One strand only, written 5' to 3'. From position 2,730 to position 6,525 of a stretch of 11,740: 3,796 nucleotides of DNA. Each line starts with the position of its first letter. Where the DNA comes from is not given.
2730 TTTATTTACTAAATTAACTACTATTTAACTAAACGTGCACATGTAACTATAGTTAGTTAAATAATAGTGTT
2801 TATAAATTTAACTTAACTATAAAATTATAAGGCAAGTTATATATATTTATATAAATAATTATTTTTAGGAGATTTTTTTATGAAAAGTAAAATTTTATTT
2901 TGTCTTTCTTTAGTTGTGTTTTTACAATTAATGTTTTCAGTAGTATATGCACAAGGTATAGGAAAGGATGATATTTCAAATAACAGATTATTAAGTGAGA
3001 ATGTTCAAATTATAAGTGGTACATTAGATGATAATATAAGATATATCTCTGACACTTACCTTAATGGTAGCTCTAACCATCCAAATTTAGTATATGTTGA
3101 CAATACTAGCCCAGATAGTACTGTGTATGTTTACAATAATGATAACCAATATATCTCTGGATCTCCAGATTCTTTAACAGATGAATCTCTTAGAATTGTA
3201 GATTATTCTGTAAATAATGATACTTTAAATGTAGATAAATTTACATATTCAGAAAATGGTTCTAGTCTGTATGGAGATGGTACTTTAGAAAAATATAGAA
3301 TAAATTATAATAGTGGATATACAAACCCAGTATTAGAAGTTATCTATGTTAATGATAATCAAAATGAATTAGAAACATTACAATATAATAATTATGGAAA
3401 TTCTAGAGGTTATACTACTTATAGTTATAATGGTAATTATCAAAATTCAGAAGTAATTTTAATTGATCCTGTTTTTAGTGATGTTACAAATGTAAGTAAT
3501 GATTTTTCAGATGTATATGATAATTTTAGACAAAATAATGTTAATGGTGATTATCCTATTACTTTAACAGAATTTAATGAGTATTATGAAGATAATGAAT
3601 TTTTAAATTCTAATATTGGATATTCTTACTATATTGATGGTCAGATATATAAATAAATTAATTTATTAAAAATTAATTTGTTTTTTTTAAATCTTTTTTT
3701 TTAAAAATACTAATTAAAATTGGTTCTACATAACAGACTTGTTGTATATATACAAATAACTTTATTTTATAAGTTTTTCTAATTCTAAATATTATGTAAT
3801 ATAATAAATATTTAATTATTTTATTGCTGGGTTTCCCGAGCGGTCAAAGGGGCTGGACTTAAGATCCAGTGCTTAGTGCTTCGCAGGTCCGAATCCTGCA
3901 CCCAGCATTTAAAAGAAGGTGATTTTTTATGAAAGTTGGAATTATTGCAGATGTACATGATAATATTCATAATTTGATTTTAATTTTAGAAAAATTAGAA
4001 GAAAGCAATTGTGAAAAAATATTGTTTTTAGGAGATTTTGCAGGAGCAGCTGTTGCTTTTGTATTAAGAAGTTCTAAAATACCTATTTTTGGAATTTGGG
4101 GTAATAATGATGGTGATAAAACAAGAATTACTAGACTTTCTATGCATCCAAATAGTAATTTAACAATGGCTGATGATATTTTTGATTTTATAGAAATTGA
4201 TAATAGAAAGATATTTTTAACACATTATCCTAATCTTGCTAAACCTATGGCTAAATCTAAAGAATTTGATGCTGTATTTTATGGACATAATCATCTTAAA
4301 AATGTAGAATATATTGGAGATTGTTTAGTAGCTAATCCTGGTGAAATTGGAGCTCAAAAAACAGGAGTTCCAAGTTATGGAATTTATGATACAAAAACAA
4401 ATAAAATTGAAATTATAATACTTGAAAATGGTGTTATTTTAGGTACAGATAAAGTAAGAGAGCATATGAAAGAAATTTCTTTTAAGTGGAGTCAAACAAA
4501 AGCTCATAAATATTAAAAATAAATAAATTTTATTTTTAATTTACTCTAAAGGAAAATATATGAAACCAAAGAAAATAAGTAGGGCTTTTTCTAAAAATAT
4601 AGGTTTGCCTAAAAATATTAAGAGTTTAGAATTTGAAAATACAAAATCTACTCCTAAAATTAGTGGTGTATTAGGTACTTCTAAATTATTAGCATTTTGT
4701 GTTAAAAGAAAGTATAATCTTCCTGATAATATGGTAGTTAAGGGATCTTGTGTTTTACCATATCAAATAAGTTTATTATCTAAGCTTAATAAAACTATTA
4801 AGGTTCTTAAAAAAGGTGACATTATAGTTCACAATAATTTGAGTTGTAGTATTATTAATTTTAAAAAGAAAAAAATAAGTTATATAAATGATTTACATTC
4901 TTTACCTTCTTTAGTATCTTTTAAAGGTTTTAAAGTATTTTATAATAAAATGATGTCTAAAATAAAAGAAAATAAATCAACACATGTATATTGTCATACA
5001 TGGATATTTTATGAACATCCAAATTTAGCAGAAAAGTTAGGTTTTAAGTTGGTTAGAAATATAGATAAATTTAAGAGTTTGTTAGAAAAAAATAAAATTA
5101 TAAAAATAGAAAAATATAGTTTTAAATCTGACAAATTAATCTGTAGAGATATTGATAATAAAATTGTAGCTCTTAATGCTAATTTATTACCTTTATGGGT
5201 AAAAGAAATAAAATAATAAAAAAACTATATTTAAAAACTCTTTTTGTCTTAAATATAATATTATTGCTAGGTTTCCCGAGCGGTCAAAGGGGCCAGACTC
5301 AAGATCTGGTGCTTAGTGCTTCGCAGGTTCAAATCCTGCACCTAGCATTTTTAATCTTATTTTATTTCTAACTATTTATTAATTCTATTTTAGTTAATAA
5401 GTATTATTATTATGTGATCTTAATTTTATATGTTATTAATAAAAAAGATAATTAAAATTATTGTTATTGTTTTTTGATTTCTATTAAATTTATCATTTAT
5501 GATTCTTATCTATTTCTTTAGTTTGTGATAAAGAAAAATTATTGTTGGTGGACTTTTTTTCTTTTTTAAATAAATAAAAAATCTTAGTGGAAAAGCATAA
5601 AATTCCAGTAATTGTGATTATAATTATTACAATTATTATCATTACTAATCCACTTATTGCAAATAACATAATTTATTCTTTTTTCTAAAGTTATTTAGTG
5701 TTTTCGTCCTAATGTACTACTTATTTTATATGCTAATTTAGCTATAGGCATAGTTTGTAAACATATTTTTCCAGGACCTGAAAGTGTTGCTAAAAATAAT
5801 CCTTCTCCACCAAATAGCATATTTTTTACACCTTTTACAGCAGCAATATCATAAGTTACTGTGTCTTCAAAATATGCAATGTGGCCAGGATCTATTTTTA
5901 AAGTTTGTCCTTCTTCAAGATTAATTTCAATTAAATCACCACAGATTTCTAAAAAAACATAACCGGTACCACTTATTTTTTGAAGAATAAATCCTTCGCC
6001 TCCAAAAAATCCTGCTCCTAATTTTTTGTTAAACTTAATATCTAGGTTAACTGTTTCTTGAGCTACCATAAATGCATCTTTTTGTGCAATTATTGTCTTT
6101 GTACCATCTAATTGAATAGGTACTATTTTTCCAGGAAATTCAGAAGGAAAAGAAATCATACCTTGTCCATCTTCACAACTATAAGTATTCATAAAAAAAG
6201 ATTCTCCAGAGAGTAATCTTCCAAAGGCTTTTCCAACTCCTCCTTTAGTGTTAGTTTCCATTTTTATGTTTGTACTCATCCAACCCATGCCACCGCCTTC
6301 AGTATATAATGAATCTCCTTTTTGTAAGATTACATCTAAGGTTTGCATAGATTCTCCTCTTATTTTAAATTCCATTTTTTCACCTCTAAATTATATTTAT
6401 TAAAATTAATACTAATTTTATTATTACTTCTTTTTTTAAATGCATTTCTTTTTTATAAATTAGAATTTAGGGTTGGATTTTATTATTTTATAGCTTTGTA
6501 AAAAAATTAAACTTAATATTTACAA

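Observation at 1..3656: Tandem array of at least five paralogous secreted acidic proteins with no recognisable domain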

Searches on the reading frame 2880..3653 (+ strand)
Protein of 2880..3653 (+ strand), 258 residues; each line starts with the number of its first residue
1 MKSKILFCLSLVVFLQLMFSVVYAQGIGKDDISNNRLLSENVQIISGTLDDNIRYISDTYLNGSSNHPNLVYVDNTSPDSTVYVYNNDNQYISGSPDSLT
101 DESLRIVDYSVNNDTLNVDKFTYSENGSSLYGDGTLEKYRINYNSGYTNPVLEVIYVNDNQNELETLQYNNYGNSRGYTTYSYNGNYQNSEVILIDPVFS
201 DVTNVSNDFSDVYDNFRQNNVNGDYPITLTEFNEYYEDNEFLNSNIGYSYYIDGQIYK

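Call 10: search_protein_families(library=pfam, proteins=[window:2880-3653:+], max_evalue=1)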
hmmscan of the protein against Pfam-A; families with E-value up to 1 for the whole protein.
window:2880-3653:+ (258 aa): 0 families

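Call 11: search_protein_families(library=ncbifam, proteins=[window:2880-3653:+], max_evalue=1)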
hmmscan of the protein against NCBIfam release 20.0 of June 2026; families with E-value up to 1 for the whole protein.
window:2880-3653:+ (258 aa): 2 families
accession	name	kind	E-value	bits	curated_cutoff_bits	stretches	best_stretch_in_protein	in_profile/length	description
NF003519.0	PRK05182.2-5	equivalog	0.063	12.2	277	1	149-212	124-185/320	DNA-directed RNA polymerase subunit alpha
NF005170.0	PRK06642.1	equivalog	0.11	12.3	270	1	122-184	70-134/152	single-stranded DNA-binding protein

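Call 41: search_solved_structures(query=A6, max_evalue=10)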
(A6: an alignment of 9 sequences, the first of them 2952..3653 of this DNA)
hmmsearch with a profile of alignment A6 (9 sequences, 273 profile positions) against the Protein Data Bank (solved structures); distinct sequences matched with E-value up to 10: 1.
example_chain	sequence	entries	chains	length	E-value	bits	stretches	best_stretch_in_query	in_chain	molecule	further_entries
3hxj_A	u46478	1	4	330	0.51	13.1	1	45-161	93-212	Pyrrolo-quinoline quinone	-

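Call 42: search_protein_families(library=phrogs, proteins=[window:2880-3653:+], max_evalue=0.1)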
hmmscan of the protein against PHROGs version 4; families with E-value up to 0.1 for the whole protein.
window:2880-3653:+ (258 aa): 0 families

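Call 44: predict_structure(alignment_id=A6)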
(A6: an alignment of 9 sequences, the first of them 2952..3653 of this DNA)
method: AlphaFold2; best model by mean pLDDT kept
length: 234 residues; sequences in the alignment: 9
mean_pLDDT: 39.1   pTM: 0.26
mean pLDDT of the five models: 39.1, 38.9, 38.5, 37.7, 37.5
residues with pLDDT >= 90: 0; 70-90: 0; 50-70: 36; < 50: 198
segments of 3 or more residues with pLDDT < 50: 1-151, 153-156, 160-189, 191-193, 195-198, 230-233
pLDDT, mean of each block of 10 residues (from residue 1): 32 31 35 35 32 43 38 37 45 38 28 27 32 35 35 49 36 32 43 47 55 55 55 49
secondary structure, 60 per line:
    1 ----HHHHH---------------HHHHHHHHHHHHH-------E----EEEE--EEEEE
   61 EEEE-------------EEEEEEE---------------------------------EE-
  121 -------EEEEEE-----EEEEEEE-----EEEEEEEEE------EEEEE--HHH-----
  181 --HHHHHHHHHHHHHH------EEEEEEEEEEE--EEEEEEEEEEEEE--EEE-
elements in order: H5-9 H25-37 E50-53 E56-64 E78-84 E128-133 E139-145 E151-159 E166-170 H183-196 E203-213 E216-228 E231-233

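Call 55: find_homologous_proteins(query=A6, max_evalue=10)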
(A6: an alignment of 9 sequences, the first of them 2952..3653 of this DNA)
Query A6 (9 sequences) (234 aa, profile of the alignment): 5 proteins with E <= 10 among 2853 candidates.
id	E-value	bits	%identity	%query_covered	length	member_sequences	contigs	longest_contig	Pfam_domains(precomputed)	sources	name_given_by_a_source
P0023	1.1e-68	250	55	100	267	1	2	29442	-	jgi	jgi:hypothetical protein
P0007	2.7e-68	249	97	100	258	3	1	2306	-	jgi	jgi:hypothetical protein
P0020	4.0e-60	222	31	24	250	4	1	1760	-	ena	-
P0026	8.9e-52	194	28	29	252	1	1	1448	-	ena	-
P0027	6.6e-10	57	64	5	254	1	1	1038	-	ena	-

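Call 57: find_encoding_contigs(protein=P0027, flank=10000)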
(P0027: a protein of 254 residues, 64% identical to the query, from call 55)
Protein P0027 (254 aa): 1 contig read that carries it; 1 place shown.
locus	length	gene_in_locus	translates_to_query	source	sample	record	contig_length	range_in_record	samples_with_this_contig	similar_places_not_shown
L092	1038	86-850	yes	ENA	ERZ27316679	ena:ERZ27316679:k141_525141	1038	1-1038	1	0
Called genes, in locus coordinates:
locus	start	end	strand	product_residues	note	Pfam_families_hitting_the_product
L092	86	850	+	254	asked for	-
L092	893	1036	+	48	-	?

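Call 69: fold_search(model_id=the predicted structure, library=pdb)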
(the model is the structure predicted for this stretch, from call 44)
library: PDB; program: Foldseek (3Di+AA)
matches with E <= 10: 156; with E <= 0.001: 0
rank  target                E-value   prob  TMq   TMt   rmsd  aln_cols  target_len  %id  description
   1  7sl3_A                1.0e+00  0.08  0.19  0.06  39.2       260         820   11  Full-length insulin receptor bound with site 2 binding deficient mutant insulin (A-L13R) -- symmetric conformation (released 2022-03-30)
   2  5ftx                  1.5e+00  0.02  0.11  0.05  21.2       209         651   12  Structure of surface layer protein SbsC, domains 4-9 (released 2017-02-22)
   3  8qzv                  1.7e+00  0.04  0.10  0.16  13.3       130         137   12  Crystal structure of translation factor eIF5A from Trichomonas vaginalis (released 2024-07-03)
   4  9hl8_A                1.8e+00  0.02  0.11  0.06  21.9       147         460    7  TRPML1 in complex with compound 8 (released 2025-06-04)
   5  5jhf_B                1.9e+00  0.04  0.10  0.16  16.0       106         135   10  Crystal structure of Atg13(17BR)-Atg13(17LR)-Atg17-Atg29-Atg31 complex (released 2016-08-03)
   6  4lcc_C                1.9e+00  0.04  0.12  0.08  16.3       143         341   11  Crystal structure of a human MAIT TCR in complex with a bacterial antigen bound to humanized bovine MR1 (released 2013-10-16)
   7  4p1w_E                2.1e+00  0.04  0.10  0.17  15.3       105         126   10  Crystal structure of Atg13(17BR)-Atg17-Atg29-Atg31 complex (released 2014-05-07)
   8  5jhf_E                2.3e+00  0.04  0.10  0.17  15.7       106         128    9  Crystal structure of Atg13(17BR)-Atg13(17LR)-Atg17-Atg29-Atg31 complex (released 2016-08-03)
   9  6hrs_C                2.4e+00  0.02  0.11  0.13  22.6       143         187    8  Structure of the TRPML2 ELD at pH 4.5 (released 2019-06-19)
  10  4ffe_X                2.5e+00  0.03  0.11  0.15  11.3       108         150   13  The structure of cowpox virus CPXV018 (OMCP) (released 2012-06-20)
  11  4u7u_M                2.7e+00  0.10  0.16  0.09  10.8        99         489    9  Crystal structure of RNA-guided immune Cascade complex from E.coli (released 2014-08-27)
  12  7u7n_A                2.7e+00  0.03  0.15  0.18  24.1       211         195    9  IL-27 quaternary receptor signaling complex (released 2022-05-25)
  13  3ew3_B                2.7e+00  0.03  0.14  0.16  22.0       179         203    8  the 1:2 complex between a Nterminal elongated prolactin and the extra cellular domain of the rat prolactin receptor (released 2009-11-03)
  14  6xj7_A                2.8e+00  0.06  0.10  0.08   6.4        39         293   18  Crystal structure of the helical cell shape determining protein Pgp2 (K307A mutant) from Campylobacter jejuni (released 2021-03-17)
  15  1qg3_A                2.8e+00  0.04  0.17  0.20  25.4       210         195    9  CRYSTAL STRUCTURE OF A TANDEM PAIR OF FIBRONECTIN TYPE III DOMAINS FROM THE CYTOPLASMIC TAIL OF INTEGRIN ALPHA6 BETA4 (released 1999-08-20)
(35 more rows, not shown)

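Call 71: find_related_loci(query=window:2880-3653:+, collection=viral_contigs, flank=5000)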
Query window:2880-3653:+ (258 aa) in viral_contigs; peptide patterns used: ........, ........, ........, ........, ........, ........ (x = any residue, [..] = any of these).
15 stretches matched a pattern, but none encodes a relative of the query by tblastn (E <= 1e-3).

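Call 74: find_related_loci(query=A9, collection=metagenome_contigs, flank=10000)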
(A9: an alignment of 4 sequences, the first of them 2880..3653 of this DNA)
Query A9 (258 aa) in metagenome_contigs; peptide patterns used: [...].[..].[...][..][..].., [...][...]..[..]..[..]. (x = any residue, [..] = any of these).
600 stretches matched a pattern, but none encodes a relative of the query by tblastn (E <= 1e-3).

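Call 75: find_related_loci(query=window:2880-3653:+, collection=metagenome_contigs, flank=10000)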
Query window:2880-3653:+ (258 aa) in metagenome_contigs; peptide patterns used: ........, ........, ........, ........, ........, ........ (x = any residue, [..] = any of these).
158 stretches matched a pattern; 2 encode a relative of the query (tblastn E <= 1e-3); 2 distinct loci.
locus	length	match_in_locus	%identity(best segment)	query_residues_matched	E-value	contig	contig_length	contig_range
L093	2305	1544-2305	97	1-254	1e-168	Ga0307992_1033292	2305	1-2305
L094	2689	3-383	97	132-258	8e-76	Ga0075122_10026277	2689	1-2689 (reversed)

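Call 81: search_protein_families(library=padloc, proteins=[window:2880-3653:+], max_evalue=0.1)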
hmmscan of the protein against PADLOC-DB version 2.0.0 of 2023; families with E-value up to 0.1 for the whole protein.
window:2880-3653:+ (258 aa): 0 families

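Call 82: search_protein_families(library=pfam, proteins=[P0027], max_evalue=0.1)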
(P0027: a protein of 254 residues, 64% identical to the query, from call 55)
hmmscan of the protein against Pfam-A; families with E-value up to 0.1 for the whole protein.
P0027 (254 aa): 2 families
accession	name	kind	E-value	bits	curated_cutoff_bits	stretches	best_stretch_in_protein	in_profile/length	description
PF04203.18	Sortase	-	2.4e-05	24.5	26.6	1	116-174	24-82/125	Sortase domain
PF13129.11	DUF3953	-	0.094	12.9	22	0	66-84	12-29/41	Protein of unknown function (DUF3953)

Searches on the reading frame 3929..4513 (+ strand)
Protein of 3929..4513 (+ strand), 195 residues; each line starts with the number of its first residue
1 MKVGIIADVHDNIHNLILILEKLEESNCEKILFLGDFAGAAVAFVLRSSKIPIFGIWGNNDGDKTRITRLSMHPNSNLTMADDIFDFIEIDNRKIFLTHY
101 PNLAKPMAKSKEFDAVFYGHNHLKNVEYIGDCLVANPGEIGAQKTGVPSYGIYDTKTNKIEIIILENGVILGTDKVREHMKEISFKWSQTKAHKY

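Call 12: search_protein_families(library=pfam, proteins=[window:3929-4513:+], max_evalue=0.01)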
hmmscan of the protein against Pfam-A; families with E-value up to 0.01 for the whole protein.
window:3929-4513:+ (195 aa): 3 families
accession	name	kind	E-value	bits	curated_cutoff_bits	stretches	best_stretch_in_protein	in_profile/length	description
PF12850.12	Metallophos_2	-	6.1e-27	95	27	1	1-157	1-153/154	Calcineurin-like phosphoesterase superfamily domain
PF00149.33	Metallophos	-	9.7e-10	39.6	21.5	1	1-102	1-158/191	Calcineurin-like phosphoesterase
PF14582.11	Metallophos_3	-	0.0011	18.8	28.2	0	107-161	205-255/259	Metallophosphoesterase, calcineurin superfamily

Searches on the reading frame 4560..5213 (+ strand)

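Call 12: search_protein_families(library=pfam, proteins=[window:4560-5213:+], max_evalue=0.01)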
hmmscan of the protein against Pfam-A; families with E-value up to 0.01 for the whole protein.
window:4560-5213:+ (218 aa): 0 families

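Call 42: search_protein_families(library=phrogs, proteins=[window:4560-5213:+], max_evalue=0.1)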
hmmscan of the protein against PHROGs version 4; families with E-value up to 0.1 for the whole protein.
window:4560-5213:+ (218 aa): 1 family
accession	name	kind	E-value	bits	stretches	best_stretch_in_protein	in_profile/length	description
phrog_4596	-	unknown function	0.067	14.4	0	181-218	48-85/85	-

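Call 81: search_protein_families(library=padloc, proteins=[window:4560-5213:+], max_evalue=0.1)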
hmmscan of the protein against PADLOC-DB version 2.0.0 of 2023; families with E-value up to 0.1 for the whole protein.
window:4560-5213:+ (218 aa): 0 families

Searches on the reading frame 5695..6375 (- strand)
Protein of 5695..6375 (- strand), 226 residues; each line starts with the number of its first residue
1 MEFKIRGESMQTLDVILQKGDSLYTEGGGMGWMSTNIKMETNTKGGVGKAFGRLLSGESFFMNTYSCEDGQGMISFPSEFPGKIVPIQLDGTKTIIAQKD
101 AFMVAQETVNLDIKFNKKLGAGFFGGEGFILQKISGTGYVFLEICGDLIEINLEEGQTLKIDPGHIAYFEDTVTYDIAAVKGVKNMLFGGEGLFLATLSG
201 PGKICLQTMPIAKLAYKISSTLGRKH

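Call 12: search_protein_families(library=pfam, proteins=[window:5695-6375:-], max_evalue=0.01)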
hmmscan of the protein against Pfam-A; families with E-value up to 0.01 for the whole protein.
window:5695-6375:- (226 aa): 1 family
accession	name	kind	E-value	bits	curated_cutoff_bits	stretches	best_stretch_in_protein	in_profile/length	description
PF01987.23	AIM24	-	1.3e-72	244.2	25.7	1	3-209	1-205/205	Mitochondrial biogenesis AIM24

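Call 21: find_encoding_contigs(protein=window:5695-6375:-, flank=10000)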
Protein window:5695-6375:- (226 aa): 6 contigs read that carry it; 6 places shown.
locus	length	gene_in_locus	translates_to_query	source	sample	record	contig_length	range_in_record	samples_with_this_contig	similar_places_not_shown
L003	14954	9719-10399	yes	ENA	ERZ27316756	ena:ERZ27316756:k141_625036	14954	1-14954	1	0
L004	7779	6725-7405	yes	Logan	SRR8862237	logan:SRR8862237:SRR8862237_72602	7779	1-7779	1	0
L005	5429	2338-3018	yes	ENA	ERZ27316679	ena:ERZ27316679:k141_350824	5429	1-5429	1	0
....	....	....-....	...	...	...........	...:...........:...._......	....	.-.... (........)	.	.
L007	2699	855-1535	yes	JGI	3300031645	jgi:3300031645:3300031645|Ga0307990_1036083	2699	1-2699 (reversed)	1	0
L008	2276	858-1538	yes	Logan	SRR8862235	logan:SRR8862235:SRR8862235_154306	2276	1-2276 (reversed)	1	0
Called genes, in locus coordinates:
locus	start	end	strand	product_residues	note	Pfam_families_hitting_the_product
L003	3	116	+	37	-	?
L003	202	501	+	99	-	-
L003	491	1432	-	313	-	PF01916:DS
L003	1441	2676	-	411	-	PF02661:Fic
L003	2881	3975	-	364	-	PF00091:Tubulin, PF12327:FtsZ_C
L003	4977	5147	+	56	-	PF17253:DUF5320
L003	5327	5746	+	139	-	-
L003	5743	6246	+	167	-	-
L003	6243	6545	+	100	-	PF02579:Nitro_FeMo-Co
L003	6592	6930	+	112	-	PF02579:Nitro_FeMo-Co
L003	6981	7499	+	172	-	PF13238:AAA_18 (weak), PF01202:SKI (faint)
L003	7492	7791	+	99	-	PF02001:DUF134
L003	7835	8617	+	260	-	PF00005:ABC_tran, PF13304:AAA_21 (faint)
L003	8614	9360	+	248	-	PF01061:ABC2_membrane, PF12698:ABC2_membrane_3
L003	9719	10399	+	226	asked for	PF01987:AIM24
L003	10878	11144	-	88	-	-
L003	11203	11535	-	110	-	-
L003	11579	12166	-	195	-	PF00149:Metallophos, PF12850:Metallophos_2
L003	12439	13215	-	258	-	-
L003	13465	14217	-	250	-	-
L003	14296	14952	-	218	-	?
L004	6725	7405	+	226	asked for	PF01987:AIM24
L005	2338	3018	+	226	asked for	PF01987:AIM24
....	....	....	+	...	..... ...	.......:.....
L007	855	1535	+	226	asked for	PF01987:AIM24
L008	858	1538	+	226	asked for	PF01987:AIM24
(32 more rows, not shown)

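Call 24: find_related_loci(query=L003:2881-3972:-, collection=genome_contigs, flank=3000)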
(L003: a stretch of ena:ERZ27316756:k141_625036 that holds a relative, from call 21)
Query L003:2881-3972:- (363 aa) in genome_contigs; peptide patterns used: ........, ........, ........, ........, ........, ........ (x = any residue, [..] = any of these).
277 stretches matched a pattern; 87 encode a relative of the query (tblastn E <= 1e-3); the best 80 are kept; 80 distinct loci.
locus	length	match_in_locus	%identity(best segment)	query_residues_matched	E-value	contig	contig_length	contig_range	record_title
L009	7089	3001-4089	88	1-363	0e+0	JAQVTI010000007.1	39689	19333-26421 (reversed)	MAG: Candidatus ainarchaeum sp. isolate STF1_294 NODE_1992_length_39689_cov_4.836687_Sandtown_F1, whole genome shotgun s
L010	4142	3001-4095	87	1-363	0e+0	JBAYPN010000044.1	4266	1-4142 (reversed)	MAG: archaeon isolate SO_2016_LW2_139 scaffold49860_LW138R_2016, whole genome shotgun sequence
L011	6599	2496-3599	87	1-363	0e+0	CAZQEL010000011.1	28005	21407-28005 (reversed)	MAG TPA_asm: uncultured archaeon isolate SRP191223_co1_16 genome assembly, contig: NODE_1321_length_28005_cov_6.505438,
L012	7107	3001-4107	86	1-363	0e+0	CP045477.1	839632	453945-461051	MAG: Candidatus Forterrea multitransposorum CG_2015-17_Forterrea_25_41 chromosome, complete genome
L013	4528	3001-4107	86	1-363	0e+0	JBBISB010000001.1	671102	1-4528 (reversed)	MAG: Candidatus Iainarchaeum archaeon isolate FAS170219_bin_363 NODE_1_length_671102_cov_21.388244, whole genome shotgun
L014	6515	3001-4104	86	1-363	0e+0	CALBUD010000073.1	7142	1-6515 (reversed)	MAG TPA_asm: Candidatus Diapherotrites archaeon isolate SRR7299214_bin.7_CONCOCT_v1.1_MAG genome assembly, contig: ERZ78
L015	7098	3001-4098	84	1-361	0e+0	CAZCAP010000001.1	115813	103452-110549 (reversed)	MAG TPA_asm: uncultured archaeon isolate SRP178699_co1_70 genome assembly, contig: NODE_87_length_115813_cov_33.067486,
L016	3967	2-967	88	45-361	0e+0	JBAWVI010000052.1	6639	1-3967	MAG: archaeon isolate ELA007 MAG007_52, whole genome shotgun sequence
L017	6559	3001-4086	74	1-363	5e-168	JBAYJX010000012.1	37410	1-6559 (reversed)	MAG: archaeon isolate SO_2016_GW1_66 scaffold02038_OW334_2016, whole genome shotgun sequence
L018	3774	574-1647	72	1-363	3e-173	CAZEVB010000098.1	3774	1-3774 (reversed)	MAG TPA_asm: uncultured archaeon isolate SRP178699_co2_64 genome assembly, contig: NODE_33341_length_3774_cov_8.841355,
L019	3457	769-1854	73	1-363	1e-174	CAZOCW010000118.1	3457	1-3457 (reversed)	MAG TPA_asm: uncultured archaeon isolate SRP272421_co2_118 genome assembly, contig: NODE_119707_length_3457_cov_4.070547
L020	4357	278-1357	73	1-363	1e-168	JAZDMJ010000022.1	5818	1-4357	MAG: Candidatus Iainarchaeum archaeon isolate MEGAHIT-group-0.644 k141_15199870, whole genome shotgun sequence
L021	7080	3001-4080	73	1-363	5e-166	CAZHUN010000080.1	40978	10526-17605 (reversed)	MAG TPA_asm: uncultured archaeon isolate binchicken_co203_641 genome assembly, contig: k141_807162, whole genome shotgun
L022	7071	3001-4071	73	1-363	4e-166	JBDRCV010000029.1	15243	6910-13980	MAG: archaeon isolate MEGAHIT-group-1.210 k141_13371151, whole genome shotgun sequence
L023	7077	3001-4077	74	1-363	5e-166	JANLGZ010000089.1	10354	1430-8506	MAG: archaeon isolate P6-4 k99_65350, whole genome shotgun sequence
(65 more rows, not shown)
